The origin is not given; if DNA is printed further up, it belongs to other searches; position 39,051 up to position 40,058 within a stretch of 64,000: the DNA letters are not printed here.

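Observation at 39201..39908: Third NifX-like domain (with zinc ribbon), pointing to a recruited anaerobe Fe-S-carrier gene set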

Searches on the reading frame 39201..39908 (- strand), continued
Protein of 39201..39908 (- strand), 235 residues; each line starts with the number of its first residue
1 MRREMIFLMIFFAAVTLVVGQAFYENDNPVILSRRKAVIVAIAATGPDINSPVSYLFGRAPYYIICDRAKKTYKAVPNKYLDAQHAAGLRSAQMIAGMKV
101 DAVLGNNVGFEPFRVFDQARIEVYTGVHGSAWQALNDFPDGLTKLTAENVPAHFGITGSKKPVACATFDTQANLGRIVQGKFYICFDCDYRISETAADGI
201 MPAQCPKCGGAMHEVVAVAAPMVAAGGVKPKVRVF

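Call 58: find_encoding_contigs(protein=P0151, flank=10000, max_places=1)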
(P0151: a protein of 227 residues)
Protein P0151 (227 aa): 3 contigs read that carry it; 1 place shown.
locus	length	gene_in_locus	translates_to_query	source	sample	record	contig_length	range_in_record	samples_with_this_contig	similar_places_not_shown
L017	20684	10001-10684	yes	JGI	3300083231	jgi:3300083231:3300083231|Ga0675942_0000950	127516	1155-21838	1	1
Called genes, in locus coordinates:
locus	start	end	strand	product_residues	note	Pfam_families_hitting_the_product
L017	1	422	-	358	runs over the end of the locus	PF00437:T2SSE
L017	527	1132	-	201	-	PF10502:Peptidase_S26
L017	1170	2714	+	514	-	PF00890:FAD_binding_2 (weak), PF01266:DAO (faint), PF01593:Amino_oxidase, PF03486:HI0933_like (faint), PF07992:Pyr_redox_2 (faint), PF13450:NAD_binding_8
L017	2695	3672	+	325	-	PF00494:SQS_PSY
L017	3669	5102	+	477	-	-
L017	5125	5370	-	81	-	-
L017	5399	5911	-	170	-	PF04116:FA_hydroxylase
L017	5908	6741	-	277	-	PF27123:CrtC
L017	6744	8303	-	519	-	PF00070:Pyr_redox (faint), PF00890:FAD_binding_2 (weak), PF01266:DAO, PF01593:Amino_oxidase, PF03486:HI0933_like (faint), PF07992:Pyr_redox_2 (faint), PF12831:FAD_oxidored (weak), PF13450:NAD_binding_8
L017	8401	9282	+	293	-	PF00348:polyprenyl_synt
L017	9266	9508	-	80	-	-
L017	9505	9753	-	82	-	-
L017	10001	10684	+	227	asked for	PF02579:Nitro_FeMo-Co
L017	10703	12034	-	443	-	PF00989:PAS, PF08448:PAS_4, PF13188:PAS_8 (weak), PF13426:PAS_9, PF00158:Sigma54_activat, PF14532:Sigma54_activ_2, PF25601:AAA_lid_14, PF02954:HTH_8, +3 more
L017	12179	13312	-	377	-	PF00595:PDZ (weak), PF13180:PDZ_2, PF17820:PDZ_6, PF13180:PDZ_2, PF17820:PDZ_6, PF13180:PDZ_2, PF17820:PDZ_6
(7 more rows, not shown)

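Call 59: find_encoding_contigs(protein=P0302, flank=10000, max_places=1)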
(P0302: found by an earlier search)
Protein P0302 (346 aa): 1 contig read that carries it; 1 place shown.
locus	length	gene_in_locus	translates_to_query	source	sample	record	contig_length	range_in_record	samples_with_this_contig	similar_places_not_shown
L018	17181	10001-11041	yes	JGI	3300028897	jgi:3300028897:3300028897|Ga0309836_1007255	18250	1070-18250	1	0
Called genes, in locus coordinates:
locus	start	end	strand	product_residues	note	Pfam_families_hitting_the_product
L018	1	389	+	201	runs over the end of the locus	PF02195:ParB_N, PF17762:HTH_ParB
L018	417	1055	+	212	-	-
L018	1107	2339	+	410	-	PF00142:Fer4_NifH, PF01656:CbiA, PF02374:ArsA_ATPase, PF06564:CBP_BcsQ, PF09140:MipZ (weak), PF10609:ParA (weak), PF13614:AAA_31, PF00072:Response_reg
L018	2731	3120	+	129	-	PF00072:Response_reg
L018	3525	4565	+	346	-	PF08448:PAS_4 (weak), PF13188:PAS_8 (faint), PF13426:PAS_9 (weak), PF00512:HisKA, PF02518:HATPase_c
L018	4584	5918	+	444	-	PF00072:Response_reg, PF00158:Sigma54_activat, PF14532:Sigma54_activ_2, PF07724:AAA_2 (weak), PF07728:AAA_5, PF25601:AAA_lid_14, PF02954:HTH_8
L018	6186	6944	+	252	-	PF00072:Response_reg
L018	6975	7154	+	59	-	PF26391:MamI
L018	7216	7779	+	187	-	PF02579:Nitro_FeMo-Co (weak)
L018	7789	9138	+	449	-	PF00089:Trypsin, PF13365:Trypsin_2, PF00595:PDZ, PF13180:PDZ_2, PF17820:PDZ_6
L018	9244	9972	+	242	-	-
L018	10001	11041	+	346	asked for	PF02579:Nitro_FeMo-Co, PF18509:MCR (weak)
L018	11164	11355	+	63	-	-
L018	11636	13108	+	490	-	PF12812:PDZ_1 (faint), PF13180:PDZ_2 (weak), PF17820:PDZ_6 (weak), PF00595:PDZ, PF13180:PDZ_2 (weak), PF17820:PDZ_6, PF18509:MCR (weak)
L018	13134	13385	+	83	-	-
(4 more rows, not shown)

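Call 68: search_protein_families(library=pfam, proteins=[L007:3470-4687:+, L007:4804-5958:+, L007:6118-6426:+, L007:6423-7481:+, L007:7472-8440:+, L007:8447-8875:+, L007:9014-9388:+, L004:2-1219:+, L004:1815-2408:+, L004:3336-4277:+], max_evalue=0.001)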
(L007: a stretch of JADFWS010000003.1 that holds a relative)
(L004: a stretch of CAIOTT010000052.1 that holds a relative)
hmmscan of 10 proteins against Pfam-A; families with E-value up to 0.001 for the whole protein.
L007:3470-4687:+ (405 aa): 3 families
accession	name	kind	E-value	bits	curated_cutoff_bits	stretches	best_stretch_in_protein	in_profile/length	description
PF01041.23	DegT_DnrJ_EryC1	-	1.1e-43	150.4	19.8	2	32-194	28-187/360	DegT/DnrJ/EryC1/StrS aminotransferase family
PF00155.27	Aminotran_1_2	-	1.1e-05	25.2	19.7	1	6-149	37-182/361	Aminotransferase class I and II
PF00266.25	Aminotran_5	-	6.6e-05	22.5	21.5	1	48-159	66-182/371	Aminotransferase class-V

L007:4804-5958:+ (384 aa): 2 families
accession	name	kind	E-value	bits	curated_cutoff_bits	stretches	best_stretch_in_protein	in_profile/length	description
PF01545.26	Cation_efflux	-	9.8e-17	61.8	26.6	1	39-215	4-195/198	Cation efflux family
PF02579.22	Nitro_FeMo-Co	-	4.1e-10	40.2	26.3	1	267-357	2-93/94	Dinitrogenase iron-molybdenum cofactor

L007:6118-6426:+ (102 aa): 1 family
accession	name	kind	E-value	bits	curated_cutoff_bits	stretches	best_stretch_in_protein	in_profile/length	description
PF02001.22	DUF134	-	1.4e-21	77.3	27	1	2-92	6-94/98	Protein of unknown function DUF134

L007:6423-7481:+ (352 aa): 1 family
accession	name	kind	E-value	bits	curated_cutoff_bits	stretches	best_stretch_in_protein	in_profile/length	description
PF01758.21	SBF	-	6.4e-61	205.8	24.3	1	49-245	1-190/191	Sodium Bile acid symporter family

L007:7472-8440:+ (322 aa): 1 family
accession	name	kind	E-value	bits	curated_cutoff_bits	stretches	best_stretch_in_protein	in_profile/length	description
PF03773.19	ArsP_1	-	1.4e-66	225.1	32.3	1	22-315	2-294/294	Predicted permease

L007:8447-8875:+ (142 aa): 1 family
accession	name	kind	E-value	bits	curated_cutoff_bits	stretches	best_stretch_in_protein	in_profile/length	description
PF01451.26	LMWPc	-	1.4e-15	58.2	23.2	1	7-139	1-144/144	Low molecular weight phosphotyrosine protein phosphatase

L007:9014-9388:+ (124 aa): 1 family
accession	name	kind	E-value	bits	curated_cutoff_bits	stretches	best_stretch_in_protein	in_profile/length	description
PF09719.15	C_GCAxxG_C_C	-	3.4e-09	37.2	27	1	20-113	2-116/118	Putative redox-active protein (C_GCAxxG_C_C)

L004:2-1219:+ (405 aa): 0 families

L004:1815-2408:+ (197 aa): 1 family
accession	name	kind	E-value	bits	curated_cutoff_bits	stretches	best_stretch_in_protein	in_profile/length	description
PF01810.24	LysE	-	1.6e-10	41.2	25.6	1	20-192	4-186/193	LysE type translocator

L004:3336-4277:+ (313 aa): 2 families
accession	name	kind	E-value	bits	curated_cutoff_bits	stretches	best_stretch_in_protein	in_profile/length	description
PF03601.19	Cons_hypoth698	-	9.3e-52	176.3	24.5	1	26-292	26-302/304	Conserved hypothetical protein 698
PF03812.18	KdgT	-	1.1e-05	25.5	25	1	33-142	171-282/305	2-keto-3-deoxygluconate permease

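Call 78: find_encoding_contigs(protein=P0154, flank=6000, max_places=1)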
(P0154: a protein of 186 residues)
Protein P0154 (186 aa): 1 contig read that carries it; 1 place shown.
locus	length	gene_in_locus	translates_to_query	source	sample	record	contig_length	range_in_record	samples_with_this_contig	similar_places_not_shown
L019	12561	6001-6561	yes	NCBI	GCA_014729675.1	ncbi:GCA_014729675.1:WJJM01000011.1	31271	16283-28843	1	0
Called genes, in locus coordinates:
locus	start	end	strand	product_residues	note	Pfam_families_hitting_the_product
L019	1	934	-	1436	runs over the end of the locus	PF22612:GH113, PF07705:CARDB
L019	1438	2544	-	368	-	PF04055:Radical_SAM (weak), PF13186:SPASM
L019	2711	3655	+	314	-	PF04014:MazE_antitoxin (faint)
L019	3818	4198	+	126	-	-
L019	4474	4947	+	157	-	PF02001:DUF134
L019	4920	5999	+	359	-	PF01545:Cation_efflux, PF16916:ZT_dimer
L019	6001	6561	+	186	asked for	PF02579:Nitro_FeMo-Co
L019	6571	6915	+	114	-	PF00037:Fer4, PF12797:Fer4_2, PF12837:Fer4_6 (weak), PF13237:Fer4_10, PF14697:Fer4_21 (weak), PF12838:Fer4_7, PF13187:Fer4_9, PF00037:Fer4, +10 more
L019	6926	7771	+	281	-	PF01656:CbiA, PF10609:ParA, PF13614:AAA_31, PF00037:Fer4, PF12837:Fer4_6, PF14697:Fer4_21, PF12838:Fer4_7, PF13187:Fer4_9, +9 more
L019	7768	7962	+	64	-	-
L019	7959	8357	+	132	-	PF02629:CoA_binding (weak), PF13380:CoA_binding_2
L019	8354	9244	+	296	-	PF00142:Fer4_NifH (faint), PF01656:CbiA, PF02374:ArsA_ATPase (weak), PF03193:RsgA_GTPase (faint), PF10609:ParA, PF13614:AAA_31 (weak), PF10609:ParA (weak)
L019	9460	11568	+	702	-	PF09382:RQC (weak), PF13087:AAA_12 (faint), PF00580:UvrD-helicase, PF01443:Viral_helicase1 (faint), PF13245:AAA_19, PF13361:UvrD_C, PF13538:UvrD_C_2 (faint), PF00570:HRDC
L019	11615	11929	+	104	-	PF00085:Thioredoxin, PF00578:AhpC-TSA (weak), PF13098:Thioredoxin_2 (weak)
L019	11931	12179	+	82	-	-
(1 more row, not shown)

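Call 79: find_encoding_contigs(protein=P0164, flank=6000, max_places=1)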
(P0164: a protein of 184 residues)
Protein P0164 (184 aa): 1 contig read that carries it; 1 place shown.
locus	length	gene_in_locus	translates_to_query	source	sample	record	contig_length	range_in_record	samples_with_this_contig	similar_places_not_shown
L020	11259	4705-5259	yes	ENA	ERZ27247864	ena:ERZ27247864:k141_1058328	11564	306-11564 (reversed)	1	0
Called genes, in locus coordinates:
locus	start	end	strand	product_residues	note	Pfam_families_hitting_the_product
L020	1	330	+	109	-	?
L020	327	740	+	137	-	-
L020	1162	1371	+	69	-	PF13384:HTH_23 (weak), PF00196:GerE (faint)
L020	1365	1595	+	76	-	-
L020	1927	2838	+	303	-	PF00291:PALP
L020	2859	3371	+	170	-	PF01327:Pep_deformylase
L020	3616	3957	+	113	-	PF01862:PvlArgDC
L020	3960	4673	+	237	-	PF02001:DUF134, PF02579:Nitro_FeMo-Co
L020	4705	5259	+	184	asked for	PF02579:Nitro_FeMo-Co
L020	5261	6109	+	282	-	PF01656:CbiA, PF10609:ParA (weak), PF12837:Fer4_6 (weak), PF13237:Fer4_10 (weak), PF14697:Fer4_21 (weak), PF12838:Fer4_7 (weak), PF13187:Fer4_9 (weak), PF00037:Fer4 (weak), +5 more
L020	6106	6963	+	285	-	PF01656:CbiA, PF10609:ParA (faint), PF12838:Fer4_7 (faint), PF00037:Fer4 (faint), PF12837:Fer4_6 (faint), PF14697:Fer4_21 (weak), PF13484:Fer4_16 (faint)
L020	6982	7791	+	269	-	PF01656:CbiA, PF02374:ArsA_ATPase (weak), PF10609:ParA, PF13614:AAA_31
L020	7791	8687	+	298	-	PF01937:ARMT1-like_dom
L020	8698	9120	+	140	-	PF03061:4HBT (weak)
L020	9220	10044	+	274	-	-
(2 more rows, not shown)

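Call 80: find_encoding_contigs(protein=P0226, flank=6000, max_places=1)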
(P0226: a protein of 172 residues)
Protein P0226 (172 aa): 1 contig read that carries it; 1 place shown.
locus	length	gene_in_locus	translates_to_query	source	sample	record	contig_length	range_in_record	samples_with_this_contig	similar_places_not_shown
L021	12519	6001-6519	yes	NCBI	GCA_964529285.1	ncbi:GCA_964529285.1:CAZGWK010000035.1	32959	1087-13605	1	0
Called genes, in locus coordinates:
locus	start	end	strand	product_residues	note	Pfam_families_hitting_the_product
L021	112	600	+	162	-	-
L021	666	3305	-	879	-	PF00370:FGGY_N, PF02782:FGGY_C, PF00389:2-Hacid_dh, PF02826:2-Hacid_dh_C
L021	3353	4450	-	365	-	PF01208:URO-D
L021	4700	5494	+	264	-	PF01656:CbiA, PF10609:ParA, PF13614:AAA_31 (weak)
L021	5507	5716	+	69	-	-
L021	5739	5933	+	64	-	-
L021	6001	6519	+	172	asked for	PF02579:Nitro_FeMo-Co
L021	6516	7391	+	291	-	PF01656:CbiA, PF10609:ParA, PF13614:AAA_31, PF00037:Fer4 (faint), PF12837:Fer4_6 (weak), PF13237:Fer4_10 (weak), PF14697:Fer4_21 (weak)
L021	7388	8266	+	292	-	PF01656:CbiA, PF10609:ParA (faint), PF12838:Fer4_7 (faint), PF00037:Fer4 (weak), PF12797:Fer4_2 (faint), PF14697:Fer4_21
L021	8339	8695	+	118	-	PF02579:Nitro_FeMo-Co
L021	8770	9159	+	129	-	PF02001:DUF134, PF13551:HTH_29 (weak)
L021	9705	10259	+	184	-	PF06496:DUF1097 (weak)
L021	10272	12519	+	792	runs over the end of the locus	-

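Call 81: find_encoding_contigs(protein=P0247, flank=6000, max_places=1)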
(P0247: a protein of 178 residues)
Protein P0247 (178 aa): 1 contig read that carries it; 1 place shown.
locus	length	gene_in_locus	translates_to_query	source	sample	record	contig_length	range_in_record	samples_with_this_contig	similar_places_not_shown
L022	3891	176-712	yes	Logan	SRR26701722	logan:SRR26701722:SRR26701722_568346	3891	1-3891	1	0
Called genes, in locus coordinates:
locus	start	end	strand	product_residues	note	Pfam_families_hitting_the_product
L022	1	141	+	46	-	?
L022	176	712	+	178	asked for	PF02579:Nitro_FeMo-Co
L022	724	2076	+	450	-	PF01545:Cation_efflux, PF16916:ZT_dimer, PF02579:Nitro_FeMo-Co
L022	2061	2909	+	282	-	PF01656:CbiA, PF09140:MipZ (faint), PF10609:ParA, PF13614:AAA_31 (weak), PF13187:Fer4_9 (faint), PF14697:Fer4_21, PF12838:Fer4_7 (weak), PF00037:Fer4 (weak), +5 more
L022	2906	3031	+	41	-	-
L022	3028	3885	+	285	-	PF01656:CbiA, PF10609:ParA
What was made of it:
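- On Orange protein / ORP complex: Generic relatives do meet this feature (calls 78-81).
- Closest known: Cytoplasmic NifX-ribbon proteins of DUF134/CDF/MinD-Fer4 cassettes. Same: CDF and DUF134 genes are neighbours, and a CDF-NifX fusion is a neighbour in L022 (calls 78, 81).
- Those lie in DUF134/CDF/Fer4/CbiA-Fer4/ParA cassettes (calls 78-81). L022 also holds a generic CDF-ZT_dimer-NifX fusion (call 81). Its generic relatives are cytoplasmic and sit beside ferredoxin and MinD-Fer4 genes (calls 78-81).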
